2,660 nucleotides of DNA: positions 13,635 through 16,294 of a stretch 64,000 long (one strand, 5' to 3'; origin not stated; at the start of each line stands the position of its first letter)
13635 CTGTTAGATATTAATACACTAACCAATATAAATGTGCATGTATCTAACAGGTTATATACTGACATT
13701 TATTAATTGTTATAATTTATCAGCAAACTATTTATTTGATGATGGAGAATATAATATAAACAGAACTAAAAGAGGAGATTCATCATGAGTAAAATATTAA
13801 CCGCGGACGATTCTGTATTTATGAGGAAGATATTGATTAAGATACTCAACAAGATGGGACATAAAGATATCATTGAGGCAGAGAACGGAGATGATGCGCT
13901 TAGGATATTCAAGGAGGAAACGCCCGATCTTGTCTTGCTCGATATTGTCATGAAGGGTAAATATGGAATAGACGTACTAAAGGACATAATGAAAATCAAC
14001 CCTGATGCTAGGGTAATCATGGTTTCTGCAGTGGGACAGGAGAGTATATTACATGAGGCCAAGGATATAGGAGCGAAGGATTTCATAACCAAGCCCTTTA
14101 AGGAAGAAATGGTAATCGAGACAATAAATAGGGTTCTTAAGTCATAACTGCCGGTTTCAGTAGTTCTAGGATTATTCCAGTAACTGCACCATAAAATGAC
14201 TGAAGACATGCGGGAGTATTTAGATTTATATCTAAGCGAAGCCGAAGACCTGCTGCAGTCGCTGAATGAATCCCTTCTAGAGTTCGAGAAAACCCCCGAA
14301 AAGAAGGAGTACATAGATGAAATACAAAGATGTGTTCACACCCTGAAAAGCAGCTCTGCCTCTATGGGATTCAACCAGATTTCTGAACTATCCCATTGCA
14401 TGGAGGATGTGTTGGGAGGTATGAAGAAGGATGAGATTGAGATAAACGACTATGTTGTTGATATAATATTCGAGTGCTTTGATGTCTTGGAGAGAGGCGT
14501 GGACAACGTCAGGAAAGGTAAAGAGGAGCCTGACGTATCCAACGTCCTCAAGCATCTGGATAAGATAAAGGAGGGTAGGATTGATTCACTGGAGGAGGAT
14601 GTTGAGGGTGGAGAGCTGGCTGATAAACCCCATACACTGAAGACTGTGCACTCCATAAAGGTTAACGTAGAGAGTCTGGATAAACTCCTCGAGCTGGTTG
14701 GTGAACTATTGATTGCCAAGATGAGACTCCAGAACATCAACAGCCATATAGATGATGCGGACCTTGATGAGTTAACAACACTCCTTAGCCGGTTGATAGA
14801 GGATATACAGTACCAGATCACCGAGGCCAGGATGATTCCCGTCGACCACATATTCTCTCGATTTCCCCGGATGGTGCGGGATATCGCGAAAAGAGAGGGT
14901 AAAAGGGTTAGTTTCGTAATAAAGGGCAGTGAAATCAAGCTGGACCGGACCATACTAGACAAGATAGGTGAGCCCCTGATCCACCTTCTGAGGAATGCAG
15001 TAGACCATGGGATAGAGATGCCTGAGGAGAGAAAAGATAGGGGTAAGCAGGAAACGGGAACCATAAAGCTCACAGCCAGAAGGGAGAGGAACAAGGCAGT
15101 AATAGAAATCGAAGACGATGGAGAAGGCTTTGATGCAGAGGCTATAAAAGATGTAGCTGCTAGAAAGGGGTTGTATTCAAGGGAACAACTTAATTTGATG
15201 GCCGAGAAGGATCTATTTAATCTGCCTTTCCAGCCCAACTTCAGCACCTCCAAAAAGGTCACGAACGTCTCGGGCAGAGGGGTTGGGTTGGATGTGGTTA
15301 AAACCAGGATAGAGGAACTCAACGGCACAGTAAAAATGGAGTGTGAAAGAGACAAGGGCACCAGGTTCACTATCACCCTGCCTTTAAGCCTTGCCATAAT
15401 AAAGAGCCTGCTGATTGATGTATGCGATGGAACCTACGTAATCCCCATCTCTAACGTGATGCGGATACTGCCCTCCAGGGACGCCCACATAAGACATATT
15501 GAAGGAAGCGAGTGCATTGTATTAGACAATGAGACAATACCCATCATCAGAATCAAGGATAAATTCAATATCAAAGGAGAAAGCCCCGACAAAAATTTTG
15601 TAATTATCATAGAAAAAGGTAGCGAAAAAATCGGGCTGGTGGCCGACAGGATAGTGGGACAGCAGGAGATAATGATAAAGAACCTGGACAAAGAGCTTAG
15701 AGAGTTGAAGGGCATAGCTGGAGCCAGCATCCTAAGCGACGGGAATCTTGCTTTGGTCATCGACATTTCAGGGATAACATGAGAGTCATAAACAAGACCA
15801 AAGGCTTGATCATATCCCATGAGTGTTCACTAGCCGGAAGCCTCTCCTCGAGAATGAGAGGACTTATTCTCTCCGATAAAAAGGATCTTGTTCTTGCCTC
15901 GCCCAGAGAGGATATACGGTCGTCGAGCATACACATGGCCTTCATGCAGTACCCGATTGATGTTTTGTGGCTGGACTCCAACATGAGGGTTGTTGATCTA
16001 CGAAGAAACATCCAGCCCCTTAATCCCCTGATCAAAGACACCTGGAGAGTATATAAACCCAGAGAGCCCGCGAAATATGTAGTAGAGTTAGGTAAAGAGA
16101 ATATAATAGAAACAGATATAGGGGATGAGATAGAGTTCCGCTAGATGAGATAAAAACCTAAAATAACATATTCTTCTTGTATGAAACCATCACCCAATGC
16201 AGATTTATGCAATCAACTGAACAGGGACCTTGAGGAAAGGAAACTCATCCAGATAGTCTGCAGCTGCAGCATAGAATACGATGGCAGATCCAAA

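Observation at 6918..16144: Chemotaxis island that looks built for a cytoplasmic, ParA/MinD-positioned array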

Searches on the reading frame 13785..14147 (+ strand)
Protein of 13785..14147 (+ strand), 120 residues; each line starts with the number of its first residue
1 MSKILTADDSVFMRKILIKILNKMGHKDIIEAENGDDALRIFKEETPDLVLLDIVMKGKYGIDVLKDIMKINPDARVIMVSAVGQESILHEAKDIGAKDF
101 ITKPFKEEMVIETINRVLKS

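Call 3: search_protein_families(library=pfam, proteins=[window:13785-14147:+], max_evalue=0.01)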
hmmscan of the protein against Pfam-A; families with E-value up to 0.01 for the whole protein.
window:13785-14147:+ (120 aa): 3 families
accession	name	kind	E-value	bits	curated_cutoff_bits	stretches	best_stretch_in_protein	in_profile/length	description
PF00072.30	Response_reg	-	3.8e-26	91.9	30.2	1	4-114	1-110/111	Response regulator receiver domain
PF24048.1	LRR_NXF1-5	-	0.0031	17.5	30.5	1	38-82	45-89/142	NXF1/2/3/5 leucine-rich repeat domain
PF12683.13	DUF3798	-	0.0039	17.1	24.6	1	37-116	74-147/271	Protein of unknown function (DUF3798)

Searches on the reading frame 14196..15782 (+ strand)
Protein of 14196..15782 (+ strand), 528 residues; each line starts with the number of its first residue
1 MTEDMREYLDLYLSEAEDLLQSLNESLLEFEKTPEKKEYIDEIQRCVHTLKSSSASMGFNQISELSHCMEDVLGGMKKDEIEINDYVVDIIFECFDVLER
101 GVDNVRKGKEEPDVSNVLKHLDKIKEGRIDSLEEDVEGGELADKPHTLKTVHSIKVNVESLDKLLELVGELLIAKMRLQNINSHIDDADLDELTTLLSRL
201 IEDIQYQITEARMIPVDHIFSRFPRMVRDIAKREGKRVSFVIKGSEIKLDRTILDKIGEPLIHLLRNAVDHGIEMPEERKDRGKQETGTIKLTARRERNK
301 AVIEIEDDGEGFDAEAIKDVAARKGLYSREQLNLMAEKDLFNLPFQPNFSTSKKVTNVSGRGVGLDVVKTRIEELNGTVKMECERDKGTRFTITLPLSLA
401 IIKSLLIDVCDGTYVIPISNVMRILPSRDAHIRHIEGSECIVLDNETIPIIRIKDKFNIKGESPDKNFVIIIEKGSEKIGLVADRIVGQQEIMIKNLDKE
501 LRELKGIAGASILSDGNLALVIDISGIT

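Call 3: search_protein_families(library=pfam, proteins=[window:14196-15782:+], max_evalue=0.01)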
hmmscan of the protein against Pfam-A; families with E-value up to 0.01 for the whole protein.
window:14196-15782:+ (528 aa): 5 families
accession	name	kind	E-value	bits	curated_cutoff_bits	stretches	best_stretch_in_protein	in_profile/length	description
PF01584.24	CheW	-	2.6e-23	82.6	23.5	1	405-527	3-133/138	CheW-like domain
PF02518.31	HATPase_c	-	7.4e-20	71.9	26.4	1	260-398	5-110/111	Histidine kinase-, DNA gyrase B-, and HSP90-like ATPase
PF01627.28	Hpt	-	9.2e-16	58.3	24.6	1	7-106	1-82/84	Hpt domain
PF02895.20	H-kinase_dim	-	8.2e-11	42.6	23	1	152-209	2-66/68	Signal transducing histidine kinase, homodimeric domain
PF14501.12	HATPase_c_5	-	0.0023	18.3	22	1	261-385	6-92/102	GHKL domain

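Call 34: search_protein_families(library=ncbifam, proteins=[window:14196-15782:+], max_evalue=0.001)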
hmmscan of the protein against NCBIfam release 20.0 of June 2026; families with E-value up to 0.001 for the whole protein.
window:14196-15782:+ (528 aa): 35 families (the best 25 are shown)
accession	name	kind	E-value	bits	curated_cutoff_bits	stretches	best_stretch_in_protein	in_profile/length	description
NF041336.1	CheA_Halo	equivalog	1.1e-141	473.6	950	2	134-525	274-664/666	chemotaxis protein CheA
NF007835.0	PRK10547.1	equivalog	2.3e-105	353.7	793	2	143-526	269-655/670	chemotaxis protein CheA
NF046044.1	PnpS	equivalog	6.3e-10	38.6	400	1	357-396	351-390/390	two-component system histidine kinase PnpS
NF008298.1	PRK11086.1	subfamily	4.3e-09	35.3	520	1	356-397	484-525/529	DcuS/MalK family sensor histidine kinase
NF041210.1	his_kin_PieS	equivalog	1.6e-08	34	850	1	352-397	425-470/474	two component system sensor histidine kinase PieS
NF047874.1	MASE3_PAS_HK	subfamily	3.3e-08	32.8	560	1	356-399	584-627/655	MASE3 domain-containing sensor histidine kinase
NF007688.0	PRK10364.1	equivalog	6.3e-08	31.8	479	1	345-398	404-452/460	two-component system sensor histidine kinase ZraS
TIGR02956.1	TMAO_torS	equivalog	7.6e-08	30.9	676.5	0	21-81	889-947/967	TMAO reductase system sensor histidine kinase/response regulator TorS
TIGR02916.1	PEP_his_kin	equivalog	8e-08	31.3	300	0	345-396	633-679/679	XrtA/PEP-CTERM system histidine kinase PrsK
TIGR02966.1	phoR_proteo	equivalog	1.1e-07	31.3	334.2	0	197-321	174-282/333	phosphate regulon sensor histidine kinase PhoR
NF011874.0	PRK15347.1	equivalog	2.2e-07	29.3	852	0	355-399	572-616/921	two component system sensor kinase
NF008468.0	PRK11360.1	equivalog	6.1e-07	28.2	646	1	345-398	561-609/616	two-component system sensor histidine kinase AtoS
NF053867.1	SprKinKinDBac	equivalog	1e-06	27.5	775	1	339-398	444-498/500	sporulation kinase KinD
NF041832.1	near_NosP_CTERM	subfamily_domain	2e-06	27.1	400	0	207-320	74-171/370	NahK/ErcS family hybrid sensor histidine kinase/response regulator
NF041947.1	LuxQ_Vibrio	equivalog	3.5e-06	25.2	1200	1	351-400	649-699/843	quorum-sensing autoinducer 2 sensor kinase/phosphatase LuxQ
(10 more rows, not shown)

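Call 69: search_dna_similar(query=window:14196-15782:+, collection=plasmids, mode=protein, max_rows=60, max_evalue=1e-20)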
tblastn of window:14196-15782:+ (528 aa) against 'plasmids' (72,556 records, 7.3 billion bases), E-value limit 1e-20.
Records with a match: 590; places in all: 630; records where one place covers at least 80% of the query: 4.
Best place of each record, by identity: <60% 590.
By first word of the organism name: Ralstonia 136; Pseudomonas 135; Sinorhizobium 76; Phaeobacter 59; Azospirillum 23; Leisingera 17; Deinococcus 12; Shinella 7; Novosphingobium 7; Escherichia 7; and 59 more.
By predicted mobility (MOB-suite, as given by PLSDB): non-mobilizable 360; mobilizable 128; conjugative 102.
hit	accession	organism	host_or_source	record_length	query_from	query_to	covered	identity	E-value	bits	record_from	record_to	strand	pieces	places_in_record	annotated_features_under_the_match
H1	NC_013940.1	Deferribacter desulfuricans SSM1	-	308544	1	526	100%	36.1%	5e-100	338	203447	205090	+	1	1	chemotaxis protein CheW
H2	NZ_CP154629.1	Acetoanaerobium noterae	cell culture,Sludge of a digestion ...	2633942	136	527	74%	42.9%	1e-85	296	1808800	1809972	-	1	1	none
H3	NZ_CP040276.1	Nostoc sp. C052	Blasia pusilla,pure culture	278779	9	528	98%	30.8%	1e-69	250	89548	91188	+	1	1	chemotaxis protein CheA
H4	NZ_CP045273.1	Priestia megaterium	pure culture,Paper surface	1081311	149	525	71%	41.9%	3e-86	298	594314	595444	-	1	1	none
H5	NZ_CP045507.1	Desulfolutivibrio sulfoxidireducens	cell culture,sewage treatment plant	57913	9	528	98%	30.3%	7e-66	239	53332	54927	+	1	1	chemotaxis protein CheA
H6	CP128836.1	Rossellomorea sp. AcN35-11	-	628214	153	523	70%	41.6%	3e-83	289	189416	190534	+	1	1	chemotaxis protein CheA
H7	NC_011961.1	Thermomicrobium roseum DSM 5159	-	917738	1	523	99%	28.9%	3e-59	219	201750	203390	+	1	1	chemotaxis protein CheW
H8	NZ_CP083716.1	Bacillus velezensis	cell culture,Meju, fermented soybean ...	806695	143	527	73%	37.5%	3e-74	263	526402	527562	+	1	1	cheA: chemotaxis protein CheA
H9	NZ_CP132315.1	Shinella oryzae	Homo sapiens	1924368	137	525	74%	36.8%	3e-70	251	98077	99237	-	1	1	none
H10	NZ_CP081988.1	Shinella oryzae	cell culture,rhizosphere soil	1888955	137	525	74%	36.8%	5e-70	251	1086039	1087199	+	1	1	none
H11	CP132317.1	Shinella sumterensis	Homo sapiens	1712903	137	525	74%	36.8%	7e-70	250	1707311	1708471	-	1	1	chemotaxis protein CheA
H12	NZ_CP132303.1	Shinella sumterensis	Homo sapiens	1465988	137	525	74%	36.8%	7e-70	250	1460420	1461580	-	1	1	none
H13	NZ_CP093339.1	Shinella sp. H4-D48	whole organism,grassland soil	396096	137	525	74%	36.6%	3e-69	249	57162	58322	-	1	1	chemotaxis protein CheA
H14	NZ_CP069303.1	Shinella sp. PSBB067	monoisolate,Minnesota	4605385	133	525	74%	35.9%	2e-66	240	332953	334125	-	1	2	none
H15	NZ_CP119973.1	Agrobacterium leguminum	pure culture,soil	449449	140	525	73%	36.6%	4e-65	237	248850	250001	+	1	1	chemotaxis protein CheA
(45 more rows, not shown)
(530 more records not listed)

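Call 70: search_dna_similar(query=window:14196-15782:+, collection=plasmids, mode=protein, max_rows=60, max_evalue=1e-20, rows=spread)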
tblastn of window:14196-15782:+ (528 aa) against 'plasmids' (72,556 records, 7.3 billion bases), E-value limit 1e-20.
Records with a match: 590; places in all: 630; records where one place covers at least 80% of the query: 4.
Best place of each record, by identity: <60% 590.
By first word of the organism name: Ralstonia 136; Pseudomonas 135; Sinorhizobium 76; Phaeobacter 59; Azospirillum 23; Leisingera 17; Deinococcus 12; Shinella 7; Novosphingobium 7; Escherichia 7; and 59 more.
By predicted mobility (MOB-suite, as given by PLSDB): non-mobilizable 360; mobilizable 128; conjugative 102.
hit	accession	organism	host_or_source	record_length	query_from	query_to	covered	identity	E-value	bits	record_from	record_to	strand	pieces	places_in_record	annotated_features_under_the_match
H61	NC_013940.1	Deferribacter desulfuricans SSM1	-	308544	1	526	100%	36.1%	5e-100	338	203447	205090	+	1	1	chemotaxis protein CheW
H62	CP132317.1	Shinella sumterensis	Homo sapiens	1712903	137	525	74%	36.8%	7e-70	250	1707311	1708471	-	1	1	chemotaxis protein CheA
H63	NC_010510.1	Methylobacterium radiotolerans JCM 2831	-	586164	149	525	71%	37.1%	5e-63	230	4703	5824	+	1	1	chemotaxis protein CheA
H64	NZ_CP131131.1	Shinella zoogloeoides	isolate,Activated charcoal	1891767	173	525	67%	36.9%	2e-67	243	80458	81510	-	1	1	none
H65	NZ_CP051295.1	Ralstonia solanacearum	Plantain,cell culture,stem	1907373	198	527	63%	38.1%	1e-69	250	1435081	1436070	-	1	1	none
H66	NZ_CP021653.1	Ralstonia solanacearum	Solanum lycopersicum,Tomato with ...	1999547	198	527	63%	38.1%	3e-69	249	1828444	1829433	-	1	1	none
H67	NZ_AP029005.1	Ralstonia pseudosolanacearum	-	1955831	198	527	63%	37.8%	4e-68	245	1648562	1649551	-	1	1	none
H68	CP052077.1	Ralstonia solanacearum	tomato,cell culture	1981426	198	527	63%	37.8%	4e-68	245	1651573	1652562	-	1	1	none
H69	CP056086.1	Ralstonia solanacearum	cell clture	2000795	198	527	63%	37.8%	4e-68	245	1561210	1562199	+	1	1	cheA: chemotaxis protein CheA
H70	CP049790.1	Ralstonia solanacearum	whole organism,isolated from the ...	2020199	198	527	63%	37.8%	4e-68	245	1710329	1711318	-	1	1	cheA: chemotaxis protein CheA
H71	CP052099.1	Ralstonia solanacearum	tomato,cell culture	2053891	198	527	63%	37.8%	4e-68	245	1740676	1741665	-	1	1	cheA: chemotaxis protein CheA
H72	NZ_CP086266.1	Ralstonia sp. RS647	sunflower,cell culture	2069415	198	527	63%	37.8%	4e-68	245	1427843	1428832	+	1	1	none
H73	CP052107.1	Ralstonia solanacearum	tomato,cell culture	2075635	198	527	63%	37.8%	4e-68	245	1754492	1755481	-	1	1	cheA: chemotaxis protein CheA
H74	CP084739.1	Ralstonia solanacearum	sunflower,cell culture,stem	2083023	198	527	63%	37.8%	4e-68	245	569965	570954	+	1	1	cheA: chemotaxis protein CheA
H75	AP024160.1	Ralstonia solanacearum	Zingiber officinale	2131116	198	527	63%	37.8%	4e-68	245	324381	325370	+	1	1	cheA: chemotaxis protein CheA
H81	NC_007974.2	Cupriavidus metallidurans CH34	-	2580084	203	527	62%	36.0%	1e-64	235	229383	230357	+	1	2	none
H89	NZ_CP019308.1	Phaeobacter inhibens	Single cell,seawater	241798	200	523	61%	34.0%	3e-57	214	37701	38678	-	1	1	chemotaxis protein CheA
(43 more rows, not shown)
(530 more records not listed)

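Call 71: get_annotated_region(hit=H89, flank=10000)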
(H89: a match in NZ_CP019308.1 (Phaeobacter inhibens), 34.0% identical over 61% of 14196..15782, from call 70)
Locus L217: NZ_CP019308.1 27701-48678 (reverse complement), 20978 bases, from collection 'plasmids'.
description: Phaeobacter inhibens strain DOK1-1 plasmid pDOK1-1-1, complete sequence
organism: Phaeobacter inhibens (NCBI taxid 221822)
taxonomy: Bacteria; Pseudomonadota; Alphaproteobacteria; Rhodobacterales; Roseobacteraceae; Phaeobacter; Phaeobacter inhibens
host: -; source: Single cell,seawater; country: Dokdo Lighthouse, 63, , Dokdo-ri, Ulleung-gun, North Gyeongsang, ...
typing (MOB-suite, as given by PLSDB): non-mobilizable; replicon rep_cluster_377
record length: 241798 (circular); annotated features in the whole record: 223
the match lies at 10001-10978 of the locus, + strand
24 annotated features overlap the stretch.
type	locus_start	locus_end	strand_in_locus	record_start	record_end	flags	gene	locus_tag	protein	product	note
CDS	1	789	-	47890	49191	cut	-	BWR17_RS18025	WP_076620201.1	FAD-binding oxidoreductase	-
CDS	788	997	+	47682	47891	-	-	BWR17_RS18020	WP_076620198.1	hypothetical protein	-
CDS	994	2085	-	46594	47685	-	modC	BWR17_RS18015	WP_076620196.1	molybdenum ABC transporter ATP-binding protein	GO:0015689 - molybdate ion transport [Evidence IEA]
CDS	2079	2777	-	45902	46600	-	modB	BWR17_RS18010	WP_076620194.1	molybdate ABC transporter permease subunit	GO:0015689 - molybdate ion transport [Evidence IEA]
CDS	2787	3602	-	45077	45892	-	modA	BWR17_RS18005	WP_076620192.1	molybdate ABC transporter substrate-binding protein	GO:0015689 - molybdate ion transport [Evidence IEA]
CDS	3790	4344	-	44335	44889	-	-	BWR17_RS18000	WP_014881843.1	chemotaxis protein CheD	-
CDS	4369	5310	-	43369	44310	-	-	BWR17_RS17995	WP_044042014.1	CheB methylesterase domain-containing protein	-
CDS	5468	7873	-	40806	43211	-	-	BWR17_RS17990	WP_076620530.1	methyl-accepting chemotaxis protein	-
CDS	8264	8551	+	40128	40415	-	-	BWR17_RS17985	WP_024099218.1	STAS domain-containing protein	-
CDS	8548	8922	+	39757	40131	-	-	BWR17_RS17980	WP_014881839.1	response regulator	GO:0000160 - phosphorelay signal transduction system [Evidence IEA]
CDS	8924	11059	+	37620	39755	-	-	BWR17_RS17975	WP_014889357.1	chemotaxis protein CheA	GO:0006935 - chemotaxis [Evidence IEA]; GO:0007165 - signal transduction [Evidence IEA]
CDS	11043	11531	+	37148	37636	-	-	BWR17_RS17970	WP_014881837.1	chemotaxis protein CheW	GO:0006935 - chemotaxis [Evidence IEA]; GO:0007165 - signal transduction [Evidence IEA]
CDS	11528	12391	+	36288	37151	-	-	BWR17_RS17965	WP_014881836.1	protein-glutamate O-methyltransferase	-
CDS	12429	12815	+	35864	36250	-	-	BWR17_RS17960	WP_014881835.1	response regulator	GO:0000160 - phosphorelay signal transduction system [Evidence IEA]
CDS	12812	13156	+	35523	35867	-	-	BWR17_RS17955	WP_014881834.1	hypothetical protein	-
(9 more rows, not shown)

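Call 72: get_annotated_region(hit=H1, flank=10000)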
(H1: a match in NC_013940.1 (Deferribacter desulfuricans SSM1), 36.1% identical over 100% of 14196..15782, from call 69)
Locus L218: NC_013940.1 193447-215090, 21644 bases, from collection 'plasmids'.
description: Deferribacter desulfuricans SSM1 megaplasmid pDF308, complete sequence
organism: Deferribacter desulfuricans SSM1 (NCBI taxid 639282)
taxonomy: Bacteria; Deferribacterota; Deferribacteres; Deferribacterales; Deferribacteraceae; Deferribacter; Deferribacter desulfuricans; Deferribacter desulfuricans SSM1
host: -; source: -; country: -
typing (MOB-suite, as given by PLSDB): non-mobilizable; replicon rep_cluster_145; mating-pair formation MPF_I
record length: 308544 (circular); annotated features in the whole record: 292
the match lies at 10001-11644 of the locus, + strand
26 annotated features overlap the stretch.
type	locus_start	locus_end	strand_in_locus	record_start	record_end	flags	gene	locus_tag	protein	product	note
CDS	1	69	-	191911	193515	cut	-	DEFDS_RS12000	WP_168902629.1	methyl-accepting chemotaxis protein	GO:0007165 - signal transduction [Evidence IEA]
CDS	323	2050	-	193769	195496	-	-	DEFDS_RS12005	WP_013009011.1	methyl-accepting chemotaxis protein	GO:0007165 - signal transduction [Evidence IEA]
CDS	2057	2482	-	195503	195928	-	tnpA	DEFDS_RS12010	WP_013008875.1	IS200/IS605 family transposase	-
CDS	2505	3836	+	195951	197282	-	-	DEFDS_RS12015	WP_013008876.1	RNA-guided endonuclease TnpB family protein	-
CDS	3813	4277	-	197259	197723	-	-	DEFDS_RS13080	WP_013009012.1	hypothetical protein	-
CDS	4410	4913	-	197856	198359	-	-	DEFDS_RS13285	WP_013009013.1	helix-turn-helix domain-containing protein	-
CDS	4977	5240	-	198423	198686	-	-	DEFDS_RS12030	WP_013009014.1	helix-turn-helix domain-containing protein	-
CDS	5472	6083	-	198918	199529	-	-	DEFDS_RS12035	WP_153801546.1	hypothetical protein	-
CDS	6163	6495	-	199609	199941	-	-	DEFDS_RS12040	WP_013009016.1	STAS domain-containing protein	-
CDS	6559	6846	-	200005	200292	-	-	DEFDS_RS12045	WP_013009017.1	hypothetical protein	-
CDS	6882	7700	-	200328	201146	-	-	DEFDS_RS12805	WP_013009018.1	chemotaxis protein CheW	GO:0006935 - chemotaxis [Evidence IEA]; GO:0007165 - signal transduction [Evidence IEA]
CDS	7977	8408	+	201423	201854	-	-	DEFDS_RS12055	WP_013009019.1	hypothetical protein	-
CDS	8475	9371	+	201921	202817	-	-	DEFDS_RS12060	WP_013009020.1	chemotaxis protein CheW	GO:0006935 - chemotaxis [Evidence IEA]; GO:0007165 - signal transduction [Evidence IEA]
CDS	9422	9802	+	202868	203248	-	-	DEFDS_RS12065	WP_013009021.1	response regulator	GO:0000160 - phosphorelay signal transduction system [Evidence IEA]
CDS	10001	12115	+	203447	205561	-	-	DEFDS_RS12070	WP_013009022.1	chemotaxis protein CheW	GO:0006935 - chemotaxis [Evidence IEA]; GO:0007165 - signal transduction [Evidence IEA]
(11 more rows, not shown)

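Call 73: get_annotated_region(hit=H81, flank=12000)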
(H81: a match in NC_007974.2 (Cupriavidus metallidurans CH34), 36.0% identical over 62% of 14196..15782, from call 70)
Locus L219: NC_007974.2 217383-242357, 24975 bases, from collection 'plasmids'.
description: Cupriavidus metallidurans CH34 megaplasmid, complete sequence
organism: Cupriavidus metallidurans CH34 (NCBI taxid 266264)
taxonomy: Bacteria; Pseudomonadota; Betaproteobacteria; Burkholderiales; Burkholderiaceae; Cupriavidus; Cupriavidus metallidurans; Cupriavidus metallidurans CH34
host: -; source: -; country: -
typing (MOB-suite, as given by PLSDB): mobilizable; replicon rep_cluster_104,rep_cluster_1581,rep_cluster_80; relaxase MOBP,MOBP
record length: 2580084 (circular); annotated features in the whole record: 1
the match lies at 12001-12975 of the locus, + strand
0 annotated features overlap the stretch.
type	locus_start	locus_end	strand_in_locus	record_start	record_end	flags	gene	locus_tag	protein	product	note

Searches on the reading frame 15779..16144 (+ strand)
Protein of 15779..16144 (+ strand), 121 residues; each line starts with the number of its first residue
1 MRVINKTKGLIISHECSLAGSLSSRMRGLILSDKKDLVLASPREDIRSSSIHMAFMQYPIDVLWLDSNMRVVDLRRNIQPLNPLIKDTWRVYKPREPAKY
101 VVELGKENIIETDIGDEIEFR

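Call 9: search_protein_families(library=pfam, proteins=[window:15779-16144:+], max_evalue=0.001)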
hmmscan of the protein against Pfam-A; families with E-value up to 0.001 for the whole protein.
window:15779-16144:+ (121 aa): 1 family
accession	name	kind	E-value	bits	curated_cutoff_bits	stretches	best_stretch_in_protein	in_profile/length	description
PF02643.20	DUF192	-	2.4e-10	40.8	27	1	17-119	4-95/96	Uncharacterized ACR, COG1430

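Call 34: search_protein_families(library=ncbifam, proteins=[window:15779-16144:+], max_evalue=0.001)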
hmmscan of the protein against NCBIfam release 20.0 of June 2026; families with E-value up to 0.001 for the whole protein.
window:15779-16144:+ (121 aa): 1 family
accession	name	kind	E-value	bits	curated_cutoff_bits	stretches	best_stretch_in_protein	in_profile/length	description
NF002996.0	PRK03760.1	equivalog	2.3e-27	95.3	146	1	2-121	3-117/121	hypothetical protein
